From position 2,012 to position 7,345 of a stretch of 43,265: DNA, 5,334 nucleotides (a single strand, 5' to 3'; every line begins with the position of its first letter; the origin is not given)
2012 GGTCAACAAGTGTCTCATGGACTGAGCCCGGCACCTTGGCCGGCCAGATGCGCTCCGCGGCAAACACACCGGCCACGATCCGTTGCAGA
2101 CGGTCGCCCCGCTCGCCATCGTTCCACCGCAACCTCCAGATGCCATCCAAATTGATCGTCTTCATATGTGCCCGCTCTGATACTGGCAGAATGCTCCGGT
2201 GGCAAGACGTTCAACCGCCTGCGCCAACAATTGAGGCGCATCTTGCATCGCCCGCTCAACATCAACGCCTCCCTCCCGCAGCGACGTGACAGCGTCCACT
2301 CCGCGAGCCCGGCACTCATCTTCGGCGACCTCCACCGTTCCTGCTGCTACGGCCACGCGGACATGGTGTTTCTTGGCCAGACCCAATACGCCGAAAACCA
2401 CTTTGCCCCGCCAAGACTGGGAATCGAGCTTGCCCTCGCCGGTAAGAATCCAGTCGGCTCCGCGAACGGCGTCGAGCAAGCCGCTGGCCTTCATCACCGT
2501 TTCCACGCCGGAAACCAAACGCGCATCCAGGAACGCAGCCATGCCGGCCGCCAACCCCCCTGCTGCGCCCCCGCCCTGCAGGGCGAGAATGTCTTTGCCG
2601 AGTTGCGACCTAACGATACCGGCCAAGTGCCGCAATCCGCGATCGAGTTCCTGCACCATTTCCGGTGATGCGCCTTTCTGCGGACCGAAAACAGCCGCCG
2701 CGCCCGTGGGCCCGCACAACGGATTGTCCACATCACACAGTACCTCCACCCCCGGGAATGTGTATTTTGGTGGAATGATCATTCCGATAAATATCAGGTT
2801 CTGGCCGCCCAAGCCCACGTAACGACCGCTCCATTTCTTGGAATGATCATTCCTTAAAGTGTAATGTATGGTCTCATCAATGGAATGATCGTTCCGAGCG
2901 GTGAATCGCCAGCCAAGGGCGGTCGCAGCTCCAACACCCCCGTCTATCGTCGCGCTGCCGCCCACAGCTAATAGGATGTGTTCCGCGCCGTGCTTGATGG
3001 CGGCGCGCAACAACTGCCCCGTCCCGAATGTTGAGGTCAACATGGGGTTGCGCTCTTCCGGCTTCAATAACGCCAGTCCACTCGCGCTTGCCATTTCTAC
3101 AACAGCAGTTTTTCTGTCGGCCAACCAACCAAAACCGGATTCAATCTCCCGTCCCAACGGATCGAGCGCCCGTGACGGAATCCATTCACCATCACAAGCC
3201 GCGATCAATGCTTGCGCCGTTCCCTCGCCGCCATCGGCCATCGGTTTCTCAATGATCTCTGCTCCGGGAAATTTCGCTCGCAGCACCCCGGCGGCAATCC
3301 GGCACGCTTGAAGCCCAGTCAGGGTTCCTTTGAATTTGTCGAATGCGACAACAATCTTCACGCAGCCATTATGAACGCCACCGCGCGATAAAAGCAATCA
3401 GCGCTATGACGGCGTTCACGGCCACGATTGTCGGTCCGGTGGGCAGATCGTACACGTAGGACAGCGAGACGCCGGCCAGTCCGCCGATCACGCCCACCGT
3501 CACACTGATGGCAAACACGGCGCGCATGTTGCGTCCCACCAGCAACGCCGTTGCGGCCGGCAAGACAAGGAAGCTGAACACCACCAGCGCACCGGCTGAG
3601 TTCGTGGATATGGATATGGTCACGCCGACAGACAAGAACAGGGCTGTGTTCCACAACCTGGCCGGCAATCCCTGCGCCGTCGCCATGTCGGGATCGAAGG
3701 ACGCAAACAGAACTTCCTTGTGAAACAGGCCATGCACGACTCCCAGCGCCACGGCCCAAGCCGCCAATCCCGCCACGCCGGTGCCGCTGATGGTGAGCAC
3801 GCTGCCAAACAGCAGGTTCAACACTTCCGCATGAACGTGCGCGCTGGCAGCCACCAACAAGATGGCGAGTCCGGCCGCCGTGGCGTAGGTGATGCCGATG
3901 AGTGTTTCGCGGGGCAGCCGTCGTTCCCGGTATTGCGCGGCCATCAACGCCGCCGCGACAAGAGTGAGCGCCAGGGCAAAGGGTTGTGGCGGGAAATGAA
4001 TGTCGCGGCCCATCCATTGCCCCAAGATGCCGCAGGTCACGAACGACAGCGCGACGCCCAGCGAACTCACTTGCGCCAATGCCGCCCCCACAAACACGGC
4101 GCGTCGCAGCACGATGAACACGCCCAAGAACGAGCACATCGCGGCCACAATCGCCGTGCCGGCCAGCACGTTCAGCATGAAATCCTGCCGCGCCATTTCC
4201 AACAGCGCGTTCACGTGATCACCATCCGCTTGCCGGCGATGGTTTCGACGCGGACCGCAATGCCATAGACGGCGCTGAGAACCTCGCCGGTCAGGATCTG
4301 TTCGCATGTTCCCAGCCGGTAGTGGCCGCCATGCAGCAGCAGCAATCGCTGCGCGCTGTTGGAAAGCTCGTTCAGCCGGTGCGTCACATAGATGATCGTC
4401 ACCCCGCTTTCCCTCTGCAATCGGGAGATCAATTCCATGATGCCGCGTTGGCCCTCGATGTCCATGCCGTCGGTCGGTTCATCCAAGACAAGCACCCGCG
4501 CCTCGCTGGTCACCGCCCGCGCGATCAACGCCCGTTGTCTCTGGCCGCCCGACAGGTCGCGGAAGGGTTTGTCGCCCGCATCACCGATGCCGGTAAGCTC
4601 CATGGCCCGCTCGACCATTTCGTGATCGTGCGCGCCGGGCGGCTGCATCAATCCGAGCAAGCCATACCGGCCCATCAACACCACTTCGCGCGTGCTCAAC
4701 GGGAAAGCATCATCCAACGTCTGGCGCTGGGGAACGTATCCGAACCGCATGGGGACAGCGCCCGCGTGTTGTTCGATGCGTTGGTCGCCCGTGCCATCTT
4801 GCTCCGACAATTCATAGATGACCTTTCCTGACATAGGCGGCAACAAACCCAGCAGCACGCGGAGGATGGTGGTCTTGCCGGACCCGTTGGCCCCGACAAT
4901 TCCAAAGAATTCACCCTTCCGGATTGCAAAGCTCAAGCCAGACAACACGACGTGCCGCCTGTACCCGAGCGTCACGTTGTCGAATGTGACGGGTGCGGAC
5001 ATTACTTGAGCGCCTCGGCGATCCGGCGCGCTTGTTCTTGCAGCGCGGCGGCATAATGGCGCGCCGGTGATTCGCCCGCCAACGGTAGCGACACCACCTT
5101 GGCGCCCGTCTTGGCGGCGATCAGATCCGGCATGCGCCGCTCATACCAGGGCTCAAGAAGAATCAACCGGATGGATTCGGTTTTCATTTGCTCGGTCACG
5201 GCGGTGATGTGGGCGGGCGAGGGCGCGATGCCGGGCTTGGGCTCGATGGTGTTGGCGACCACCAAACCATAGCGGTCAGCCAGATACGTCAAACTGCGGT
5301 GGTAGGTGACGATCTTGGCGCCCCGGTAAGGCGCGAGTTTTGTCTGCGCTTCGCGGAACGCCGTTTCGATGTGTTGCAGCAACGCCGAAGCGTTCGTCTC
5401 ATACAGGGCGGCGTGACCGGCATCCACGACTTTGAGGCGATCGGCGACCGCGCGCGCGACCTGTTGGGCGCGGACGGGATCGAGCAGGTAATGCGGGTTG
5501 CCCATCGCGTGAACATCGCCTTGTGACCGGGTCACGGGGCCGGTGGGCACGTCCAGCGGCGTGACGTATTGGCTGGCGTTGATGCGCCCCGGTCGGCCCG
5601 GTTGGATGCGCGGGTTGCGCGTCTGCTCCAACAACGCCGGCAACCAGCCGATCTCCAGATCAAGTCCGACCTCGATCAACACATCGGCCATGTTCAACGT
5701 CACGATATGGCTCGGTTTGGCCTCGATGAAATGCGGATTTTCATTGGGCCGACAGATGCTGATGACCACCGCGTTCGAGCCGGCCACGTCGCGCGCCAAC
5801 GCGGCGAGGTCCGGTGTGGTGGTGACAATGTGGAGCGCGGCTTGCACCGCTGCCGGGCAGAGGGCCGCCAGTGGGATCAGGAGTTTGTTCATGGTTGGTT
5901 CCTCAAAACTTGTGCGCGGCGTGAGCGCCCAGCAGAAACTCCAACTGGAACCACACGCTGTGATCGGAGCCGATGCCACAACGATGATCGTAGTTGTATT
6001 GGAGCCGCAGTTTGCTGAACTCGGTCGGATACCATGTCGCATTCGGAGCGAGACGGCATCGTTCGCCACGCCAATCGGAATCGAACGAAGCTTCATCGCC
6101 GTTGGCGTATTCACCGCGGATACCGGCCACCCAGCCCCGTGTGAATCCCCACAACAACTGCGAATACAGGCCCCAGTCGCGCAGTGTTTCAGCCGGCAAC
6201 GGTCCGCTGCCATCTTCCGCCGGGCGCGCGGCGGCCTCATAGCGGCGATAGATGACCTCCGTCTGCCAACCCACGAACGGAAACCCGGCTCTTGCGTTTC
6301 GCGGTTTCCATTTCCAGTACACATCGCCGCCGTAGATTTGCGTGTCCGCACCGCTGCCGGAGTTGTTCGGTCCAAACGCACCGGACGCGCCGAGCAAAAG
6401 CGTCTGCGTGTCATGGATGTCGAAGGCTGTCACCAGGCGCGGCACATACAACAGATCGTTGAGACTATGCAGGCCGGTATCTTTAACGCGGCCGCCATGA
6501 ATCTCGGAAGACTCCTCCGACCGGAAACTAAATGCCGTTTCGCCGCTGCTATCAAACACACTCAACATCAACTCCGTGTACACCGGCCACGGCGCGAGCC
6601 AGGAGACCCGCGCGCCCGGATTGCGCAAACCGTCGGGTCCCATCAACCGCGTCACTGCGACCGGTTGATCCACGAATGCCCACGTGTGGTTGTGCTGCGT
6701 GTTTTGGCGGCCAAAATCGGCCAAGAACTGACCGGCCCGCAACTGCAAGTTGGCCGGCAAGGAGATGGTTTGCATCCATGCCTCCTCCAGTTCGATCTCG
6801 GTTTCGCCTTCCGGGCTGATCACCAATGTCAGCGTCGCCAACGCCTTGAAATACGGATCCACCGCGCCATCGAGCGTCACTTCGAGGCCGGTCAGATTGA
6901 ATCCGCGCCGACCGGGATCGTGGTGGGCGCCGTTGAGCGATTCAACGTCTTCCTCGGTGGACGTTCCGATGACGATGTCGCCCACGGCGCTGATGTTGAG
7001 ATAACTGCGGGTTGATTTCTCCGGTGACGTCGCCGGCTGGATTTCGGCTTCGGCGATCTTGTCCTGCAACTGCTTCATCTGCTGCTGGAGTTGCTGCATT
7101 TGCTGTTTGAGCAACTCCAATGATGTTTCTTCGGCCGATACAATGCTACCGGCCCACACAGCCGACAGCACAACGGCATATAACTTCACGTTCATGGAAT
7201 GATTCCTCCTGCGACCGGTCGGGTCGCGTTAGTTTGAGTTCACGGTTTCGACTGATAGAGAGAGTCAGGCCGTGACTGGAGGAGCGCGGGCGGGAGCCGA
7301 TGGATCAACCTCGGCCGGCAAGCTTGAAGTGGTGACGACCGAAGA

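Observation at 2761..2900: Three copies of an operator-like 14-bp palindrome embedded in frame inside glycerate kinase, within an AT-rich patch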

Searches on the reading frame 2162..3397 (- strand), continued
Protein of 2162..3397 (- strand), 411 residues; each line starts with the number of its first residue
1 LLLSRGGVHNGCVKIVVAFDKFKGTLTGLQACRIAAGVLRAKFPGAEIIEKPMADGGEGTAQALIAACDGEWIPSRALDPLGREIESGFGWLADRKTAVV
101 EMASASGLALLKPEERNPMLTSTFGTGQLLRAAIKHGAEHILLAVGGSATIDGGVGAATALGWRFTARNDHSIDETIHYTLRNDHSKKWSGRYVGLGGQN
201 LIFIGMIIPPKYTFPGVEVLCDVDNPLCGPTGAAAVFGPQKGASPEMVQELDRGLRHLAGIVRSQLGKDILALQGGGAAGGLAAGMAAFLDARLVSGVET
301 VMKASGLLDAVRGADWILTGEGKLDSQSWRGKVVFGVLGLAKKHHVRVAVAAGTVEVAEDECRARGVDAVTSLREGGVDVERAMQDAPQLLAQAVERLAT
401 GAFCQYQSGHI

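Call 54: search_protein_families(library=ncbifam, proteins=[window:2162-3361:-], max_evalue=0.01)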
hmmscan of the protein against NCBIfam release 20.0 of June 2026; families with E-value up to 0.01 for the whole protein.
window:2162-3361:- (399 aa): 3 families
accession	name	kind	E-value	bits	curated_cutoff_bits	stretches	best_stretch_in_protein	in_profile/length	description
TIGR00045.1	TIGR00045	subfamily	2.9e-116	388.6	168.45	1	2-387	1-369/375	glycerate kinase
NF007401.0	PRK09932.1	equivalog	1.3e-89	301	625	2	198-361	181-344/381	glycerate 3-kinase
NF007668.0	PRK10342.1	equivalog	8.9e-77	258.7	686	1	1-385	1-368/381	glycerate 2-kinase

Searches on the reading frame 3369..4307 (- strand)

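Call 7: search_protein_families(library=pfam, proteins=[window:3369-4307:-])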
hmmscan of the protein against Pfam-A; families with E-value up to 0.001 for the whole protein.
window:3369-4307:- (312 aa): 2 families
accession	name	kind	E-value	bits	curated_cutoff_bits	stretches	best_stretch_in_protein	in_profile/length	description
PF00950.22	ABC-3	-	2.8e-49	168.4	20.1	1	42-308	3-257/258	ABC 3 transport family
PF01032.23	FecCD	-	2e-06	27.5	26.5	1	79-307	81-306/311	FecCD transport family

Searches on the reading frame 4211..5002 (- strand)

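Call 7: search_protein_families(library=pfam, proteins=[window:4211-5002:-])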
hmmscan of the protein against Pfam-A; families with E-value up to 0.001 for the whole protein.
window:4211-5002:- (263 aa): 6 families
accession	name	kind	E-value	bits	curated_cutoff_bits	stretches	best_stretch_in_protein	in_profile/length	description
PF00005.33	ABC_tran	-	5.1e-28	98.8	25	1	20-177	1-136/137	ABC transporter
PF13304.12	AAA_21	-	4e-14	53.8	27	2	133-211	221-301/304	AAA domain, putative AbiEii toxin, Type IV TA system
PF02463.25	SMC_N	-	0.00023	21.1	40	0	31-209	25-200/220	RecF/RecN/SMC N terminal domain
PF13401.12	AAA_22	-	0.00048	20.9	27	0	33-69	8-45/130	AAA domain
PF09818.15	ABC_ATPase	-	0.00055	19.5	23.2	0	147-182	155-190/283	P-loop domain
PF13476.12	AAA_23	-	0.00058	21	27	1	31-50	20-39/201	AAA domain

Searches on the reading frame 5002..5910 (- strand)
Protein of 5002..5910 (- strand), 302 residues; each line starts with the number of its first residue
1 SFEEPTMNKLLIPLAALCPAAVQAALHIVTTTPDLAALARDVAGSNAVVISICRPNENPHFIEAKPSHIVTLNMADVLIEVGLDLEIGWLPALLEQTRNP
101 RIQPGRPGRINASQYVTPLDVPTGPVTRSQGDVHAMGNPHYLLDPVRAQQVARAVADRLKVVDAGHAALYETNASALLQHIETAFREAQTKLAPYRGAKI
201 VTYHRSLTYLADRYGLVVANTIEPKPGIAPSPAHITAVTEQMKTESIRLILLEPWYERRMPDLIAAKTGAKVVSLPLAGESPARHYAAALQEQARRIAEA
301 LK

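Call 7: search_protein_families(library=pfam, proteins=[window:5002-5910:-])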
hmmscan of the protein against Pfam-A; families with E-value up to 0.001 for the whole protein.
window:5002-5910:- (302 aa): 1 family
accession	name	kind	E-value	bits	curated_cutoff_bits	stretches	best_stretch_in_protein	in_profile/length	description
PF01297.22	ZnuA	-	4.9e-50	170.9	29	1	28-300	1-263/263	Zinc-uptake complex component A periplasmic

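Call 54: search_protein_families(library=ncbifam, proteins=[window:5002-5892:-], max_evalue=0.01)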
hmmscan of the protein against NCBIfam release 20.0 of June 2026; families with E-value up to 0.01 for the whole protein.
window:5002-5892:- (296 aa): 8 families
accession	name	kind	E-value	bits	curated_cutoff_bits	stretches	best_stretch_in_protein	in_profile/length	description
NF040870.1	AztC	equivalog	1.8e-31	109.6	350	1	22-295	1-277/277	zinc ABC transporter substrate-binding protein AztC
NF053842.1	MnTportMntCDein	equivalog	1.4e-24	86.9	400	1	17-267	3-249/281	manganese ABC transporter substrate-binding protein MntC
TIGR03772.1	anch_rpt_subst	equivalog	2e-24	86.1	350.45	2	127-267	312-456/486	anchored repeat ABC transporter, substrate-binding protein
NF033605.1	Zn_bnd_ABC_AdcA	exception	3.7e-14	52.6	700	1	128-268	149-288/517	zinc ABC transporter substrate-binding lipoprotein AdcA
NF007091.2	PRK09545.1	equivalog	3.3e-13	49.5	268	1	127-274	145-292/318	zinc ABC transporter substrate-binding protein ZnuA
NF053703.1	Mn_SBP_EfaA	exception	7.3e-13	48.3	485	1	18-267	34-276/310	Mn/Fe ABC transporter substrate-binding lipoprotein EfaA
NF047355.1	ABC_bind_Mn_Staph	exception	8.6e-13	48.2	500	1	18-264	31-272/309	manganese ABC transporter substrate-binding lipoprotein MntC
NF040928.1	ABC_lipo_SloC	subfamily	1.1e-07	31.3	525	1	17-266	25-268/304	metal ABC transporter substrate-binding lipoprotein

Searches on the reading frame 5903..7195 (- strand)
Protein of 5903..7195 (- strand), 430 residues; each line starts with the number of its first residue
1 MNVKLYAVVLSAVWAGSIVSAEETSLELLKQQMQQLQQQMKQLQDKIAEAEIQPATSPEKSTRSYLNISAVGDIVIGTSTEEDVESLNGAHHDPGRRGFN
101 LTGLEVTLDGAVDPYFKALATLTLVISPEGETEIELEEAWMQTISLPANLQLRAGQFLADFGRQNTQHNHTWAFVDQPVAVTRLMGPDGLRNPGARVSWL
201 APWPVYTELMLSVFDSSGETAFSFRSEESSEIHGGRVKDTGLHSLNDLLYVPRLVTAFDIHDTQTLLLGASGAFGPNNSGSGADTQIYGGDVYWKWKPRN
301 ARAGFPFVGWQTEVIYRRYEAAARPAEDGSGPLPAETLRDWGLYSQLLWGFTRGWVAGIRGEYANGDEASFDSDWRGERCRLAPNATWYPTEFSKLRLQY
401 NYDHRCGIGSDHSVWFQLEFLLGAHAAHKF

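Call 7: search_protein_families(library=pfam, proteins=[window:5903-7195:-])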
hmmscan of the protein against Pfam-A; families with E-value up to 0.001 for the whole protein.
window:5903-7195:- (430 aa): 0 families

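Call 19: find_related_loci(query=window:5903-7195:-, collection=metagenome_contigs, flank=10000)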
Query window:5903-7195:- (430 aa) in metagenome_contigs; peptide patterns used: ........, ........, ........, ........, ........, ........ (x = any residue, [..] = any of these).
437 stretches matched a pattern; 23 encode a relative of the query (tblastn E <= 1e-3); 23 distinct loci.
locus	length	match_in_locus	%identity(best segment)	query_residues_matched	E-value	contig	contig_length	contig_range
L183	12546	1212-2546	59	5-430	1e-166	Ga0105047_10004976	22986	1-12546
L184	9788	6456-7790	58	5-430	2e-166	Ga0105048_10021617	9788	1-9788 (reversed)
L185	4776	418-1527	61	63-430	4e-158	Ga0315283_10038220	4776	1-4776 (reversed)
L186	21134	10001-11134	59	54-430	7e-149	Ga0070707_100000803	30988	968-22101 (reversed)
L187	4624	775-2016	52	11-430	7e-145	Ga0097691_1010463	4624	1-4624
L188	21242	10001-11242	52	11-430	1e-142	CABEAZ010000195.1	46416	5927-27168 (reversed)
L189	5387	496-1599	56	62-430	2e-136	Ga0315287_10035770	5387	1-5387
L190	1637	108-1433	49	1-430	2e-146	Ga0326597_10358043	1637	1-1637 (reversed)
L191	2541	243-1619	49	1-430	5e-143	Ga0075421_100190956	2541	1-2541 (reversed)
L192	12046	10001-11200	55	32-430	3e-134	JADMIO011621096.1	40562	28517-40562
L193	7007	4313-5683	48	5-430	2e-131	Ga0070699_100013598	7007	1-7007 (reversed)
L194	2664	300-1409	55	60-430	2e-135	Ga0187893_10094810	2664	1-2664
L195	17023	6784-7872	55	62-430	8e-129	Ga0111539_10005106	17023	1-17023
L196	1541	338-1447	53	61-430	1e-138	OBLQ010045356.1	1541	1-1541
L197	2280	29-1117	54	62-430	2e-134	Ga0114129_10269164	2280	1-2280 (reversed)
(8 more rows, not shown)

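Call 54: search_protein_families(library=ncbifam, proteins=[window:5903-7195:-], max_evalue=0.01)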
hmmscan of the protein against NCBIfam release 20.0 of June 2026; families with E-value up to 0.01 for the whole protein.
window:5903-7195:- (430 aa): 1 family
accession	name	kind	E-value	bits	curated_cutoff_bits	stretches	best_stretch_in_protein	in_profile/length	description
NF052682.1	morpho_FcmC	equivalog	0.0041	17.4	90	1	19-62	84-127/159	filament morphology membrane protein FcmC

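Call 58: find_homologous_proteins(query=window:5903-7195:-, max_evalue=1e-60)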
Query window:5903-7195:- (430 aa): 5096 proteins with E <= 1e-60 among 8000 candidates; the best 120 are listed.
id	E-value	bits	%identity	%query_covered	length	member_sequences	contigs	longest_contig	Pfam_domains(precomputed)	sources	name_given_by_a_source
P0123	5.3e-175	600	68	86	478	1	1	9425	-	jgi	jgi:hypothetical protein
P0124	1.9e-174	599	59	100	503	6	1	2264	-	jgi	-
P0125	4.0e-174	598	62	100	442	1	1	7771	-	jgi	jgi:outer membrane murein-binding lipoprotein Lpp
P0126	6.4e-172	590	63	94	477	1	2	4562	-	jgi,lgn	jgi:hypothetical protein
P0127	6.9e-172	590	66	86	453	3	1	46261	-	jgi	-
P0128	2.1e-171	589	61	96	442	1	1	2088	-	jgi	jgi:hypothetical protein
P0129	4.0e-169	581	58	99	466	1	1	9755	-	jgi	jgi:hypothetical protein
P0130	8.4e-169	580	65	88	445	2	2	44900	-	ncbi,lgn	-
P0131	3.5e-168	578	59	100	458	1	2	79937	-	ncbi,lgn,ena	-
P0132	4.1e-168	578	66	86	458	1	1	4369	-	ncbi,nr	ncbi:MAG: hypothetical protein N3B01_09365 [Verrucomicrobiae bacterium]|nr:hypothetical protein [Ver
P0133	3.7e-167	575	58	99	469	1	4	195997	-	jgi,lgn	jgi:hypothetical protein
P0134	4.5e-167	574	65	88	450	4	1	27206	-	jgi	jgi:outer membrane murein-binding lipoprotein Lpp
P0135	2.6e-166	572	66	85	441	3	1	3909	-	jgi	jgi:hypothetical protein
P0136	4.2e-166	571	60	96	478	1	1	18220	-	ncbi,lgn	-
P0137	1.5e-165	569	57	99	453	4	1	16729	-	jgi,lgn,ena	-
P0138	6.9e-164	564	67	85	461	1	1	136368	-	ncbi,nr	ncbi:MAG: hypothetical protein PCFJNLEI_03401 [Verrucomicrobiae bacterium]|nr:hypothetical protein [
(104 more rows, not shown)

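Call 59: find_encoding_contigs(protein=P0138, flank=8000, max_places=1)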
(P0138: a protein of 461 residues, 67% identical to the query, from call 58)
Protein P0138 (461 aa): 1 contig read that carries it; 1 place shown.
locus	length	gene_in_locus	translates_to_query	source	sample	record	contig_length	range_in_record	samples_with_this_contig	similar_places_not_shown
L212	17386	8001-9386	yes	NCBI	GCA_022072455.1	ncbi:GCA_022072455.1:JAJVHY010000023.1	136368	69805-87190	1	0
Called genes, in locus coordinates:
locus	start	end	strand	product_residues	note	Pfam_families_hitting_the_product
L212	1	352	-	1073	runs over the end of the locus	PF17757:UvrB_inter, PF02559:CarD_TRCF_RID, PF00270:DEAD, PF00271:Helicase_C, PF03461:TRCF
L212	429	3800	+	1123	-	PF26300:PEPCK_PPi_lobe_2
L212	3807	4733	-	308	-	PF00056:Ldh_1_N, PF02866:Ldh_1_C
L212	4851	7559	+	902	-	PF02629:CoA_binding, PF13380:CoA_binding_2, PF13607:Succ_CoA_lig, PF19045:Ligase_CoA_2, PF13549:ATP-grasp_5, PF13302:Acetyltransf_3, PF00583:Acetyltransf_1, PF13420:Acetyltransf_4 (weak), +1 more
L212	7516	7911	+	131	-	-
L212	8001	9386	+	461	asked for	-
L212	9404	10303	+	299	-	PF01297:ZnuA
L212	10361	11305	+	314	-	PF01297:ZnuA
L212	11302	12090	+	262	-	PF00005:ABC_tran, PF13304:AAA_21 (faint)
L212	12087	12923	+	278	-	PF00950:ABC-3, PF01032:FecCD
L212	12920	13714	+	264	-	PF13476:AAA_23 (weak), PF00005:ABC_tran, PF02463:SMC_N (faint), PF13304:AAA_21 (weak)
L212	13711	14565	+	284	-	PF00950:ABC-3, PF01032:FecCD (weak)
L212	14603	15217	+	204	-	PF01844:HNH, PF14279:HNH_5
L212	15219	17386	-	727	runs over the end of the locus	PF12708:Pect-lyase_RHGA_epim, PF07679:I-set (weak), PF13927:Ig_3 (weak)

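Call 60: find_encoding_contigs(protein=P0127, flank=8000, max_places=1)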
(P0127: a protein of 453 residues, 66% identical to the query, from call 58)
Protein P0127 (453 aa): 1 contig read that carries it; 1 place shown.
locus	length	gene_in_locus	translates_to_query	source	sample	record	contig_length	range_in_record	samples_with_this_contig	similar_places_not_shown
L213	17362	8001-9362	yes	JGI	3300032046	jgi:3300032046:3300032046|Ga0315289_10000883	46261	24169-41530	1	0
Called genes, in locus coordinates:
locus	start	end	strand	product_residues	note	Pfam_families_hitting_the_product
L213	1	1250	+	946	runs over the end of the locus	PF03118:RNA_pol_A_CTD (faint), PF04545:Sigma70_r4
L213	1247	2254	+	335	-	PF26348:SRA_ScoMcrA (weak), PF04471:Mrr_cat, PF22722:NA-iREase1 (weak)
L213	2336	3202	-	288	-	-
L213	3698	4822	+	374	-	PF00145:DNA_methylase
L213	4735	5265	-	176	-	-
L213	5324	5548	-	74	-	-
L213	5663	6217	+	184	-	PF03852:Vsr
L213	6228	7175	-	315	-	PF01891:CbiM, PF13190:PDGLE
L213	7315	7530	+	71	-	-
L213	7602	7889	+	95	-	-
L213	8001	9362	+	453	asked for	-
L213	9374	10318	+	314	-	PF01297:ZnuA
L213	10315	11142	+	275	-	PF00950:ABC-3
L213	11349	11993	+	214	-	PF05175:MTS (weak), PF13489:Methyltransf_23, PF01209:Ubie_methyltran, PF07021:MetW, PF13649:Methyltransf_25, PF13847:Methyltransf_31, PF08241:Methyltransf_11, PF08242:Methyltransf_12, +4 more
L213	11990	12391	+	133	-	PF02579:Nitro_FeMo-Co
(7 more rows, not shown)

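Call 61: find_encoding_contigs(protein=P0123, flank=8000, max_places=1)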
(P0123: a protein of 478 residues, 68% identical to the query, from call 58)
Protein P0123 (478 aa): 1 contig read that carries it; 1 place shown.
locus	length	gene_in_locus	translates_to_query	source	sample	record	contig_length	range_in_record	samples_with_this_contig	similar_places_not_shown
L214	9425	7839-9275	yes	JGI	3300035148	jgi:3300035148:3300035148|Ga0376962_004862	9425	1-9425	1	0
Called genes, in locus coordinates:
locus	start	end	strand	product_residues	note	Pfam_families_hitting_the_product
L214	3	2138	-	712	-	?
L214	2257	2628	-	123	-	PF01253:SUI1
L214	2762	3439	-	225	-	PF01612:DNA_pol_A_exo1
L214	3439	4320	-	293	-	PF02629:CoA_binding, PF00549:Ligase_CoA, PF13607:Succ_CoA_lig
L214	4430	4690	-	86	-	-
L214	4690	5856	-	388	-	PF08442:ATP-grasp_2, PF13549:ATP-grasp_5, PF24948:Citrate_synth_N, PF00549:Ligase_CoA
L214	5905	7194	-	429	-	PF00285:Citrate_synt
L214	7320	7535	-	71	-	-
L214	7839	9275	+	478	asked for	-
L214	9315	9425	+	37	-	?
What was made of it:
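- Tried and rejected: Metagenome scan with the outer-membrane protein (call 19), plus three further relatives (calls 59-61).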
